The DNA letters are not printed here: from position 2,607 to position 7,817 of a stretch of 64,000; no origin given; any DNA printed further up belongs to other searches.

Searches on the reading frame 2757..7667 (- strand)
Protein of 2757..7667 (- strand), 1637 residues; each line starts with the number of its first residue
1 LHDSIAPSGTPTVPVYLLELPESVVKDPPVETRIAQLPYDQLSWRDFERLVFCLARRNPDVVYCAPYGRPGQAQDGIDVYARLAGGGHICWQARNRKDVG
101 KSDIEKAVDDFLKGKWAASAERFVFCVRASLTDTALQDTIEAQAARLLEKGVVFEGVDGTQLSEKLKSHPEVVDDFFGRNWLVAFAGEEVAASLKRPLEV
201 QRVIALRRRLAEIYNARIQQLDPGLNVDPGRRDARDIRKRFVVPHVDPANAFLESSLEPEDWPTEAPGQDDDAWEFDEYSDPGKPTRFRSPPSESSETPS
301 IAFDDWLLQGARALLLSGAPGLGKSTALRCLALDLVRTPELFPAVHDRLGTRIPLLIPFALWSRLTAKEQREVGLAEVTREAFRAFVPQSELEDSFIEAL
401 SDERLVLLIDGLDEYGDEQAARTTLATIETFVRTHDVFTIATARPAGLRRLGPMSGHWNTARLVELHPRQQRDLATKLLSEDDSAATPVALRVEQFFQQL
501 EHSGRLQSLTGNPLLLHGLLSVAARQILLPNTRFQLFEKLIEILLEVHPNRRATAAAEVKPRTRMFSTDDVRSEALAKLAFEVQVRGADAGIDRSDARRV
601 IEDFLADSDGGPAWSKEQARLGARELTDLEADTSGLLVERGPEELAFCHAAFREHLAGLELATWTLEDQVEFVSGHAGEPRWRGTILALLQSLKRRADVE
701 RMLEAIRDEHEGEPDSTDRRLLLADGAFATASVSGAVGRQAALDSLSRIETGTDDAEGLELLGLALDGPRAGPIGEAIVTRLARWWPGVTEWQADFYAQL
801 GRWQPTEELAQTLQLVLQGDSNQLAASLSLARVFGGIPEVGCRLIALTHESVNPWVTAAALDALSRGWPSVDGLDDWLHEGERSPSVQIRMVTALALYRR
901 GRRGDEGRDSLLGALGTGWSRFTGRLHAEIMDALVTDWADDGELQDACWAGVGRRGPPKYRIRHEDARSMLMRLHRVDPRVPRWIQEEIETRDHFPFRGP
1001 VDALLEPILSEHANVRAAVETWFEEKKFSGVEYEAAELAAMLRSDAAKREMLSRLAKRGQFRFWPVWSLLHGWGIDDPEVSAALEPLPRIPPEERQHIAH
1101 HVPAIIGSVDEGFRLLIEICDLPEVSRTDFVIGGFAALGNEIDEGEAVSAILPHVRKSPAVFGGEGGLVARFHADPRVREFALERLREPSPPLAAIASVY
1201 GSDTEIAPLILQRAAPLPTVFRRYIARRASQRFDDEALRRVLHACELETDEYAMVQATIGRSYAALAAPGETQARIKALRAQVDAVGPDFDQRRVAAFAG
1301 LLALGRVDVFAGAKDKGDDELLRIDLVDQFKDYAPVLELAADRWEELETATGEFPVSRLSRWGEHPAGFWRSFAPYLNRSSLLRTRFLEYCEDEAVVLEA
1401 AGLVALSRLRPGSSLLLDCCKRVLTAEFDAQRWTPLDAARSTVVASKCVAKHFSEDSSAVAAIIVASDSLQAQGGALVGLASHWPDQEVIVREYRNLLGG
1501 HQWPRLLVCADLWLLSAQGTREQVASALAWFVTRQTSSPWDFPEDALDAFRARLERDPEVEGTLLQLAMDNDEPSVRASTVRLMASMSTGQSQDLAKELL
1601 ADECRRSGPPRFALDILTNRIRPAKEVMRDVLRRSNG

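Call 21: search_protein_families(library=pfam, proteins=[window:2757-7667:-], max_evalue=0.001)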
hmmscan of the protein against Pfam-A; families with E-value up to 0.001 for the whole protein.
window:2757-7667:- (1637 aa): 3 families
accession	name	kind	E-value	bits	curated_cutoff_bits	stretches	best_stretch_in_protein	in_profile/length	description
PF13191.12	AAA_16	-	1.3e-05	26.2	32.6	1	310-435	23-159/167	AAA ATPase domain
PF05729.18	NACHT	-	1.7e-05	25.1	26.7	1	313-480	2-165/167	NACHT domain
PF24883.2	NPHP3_N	-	0.00019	22.1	24.8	0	302-332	11-43/164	Nephrocystin 3, N-terminal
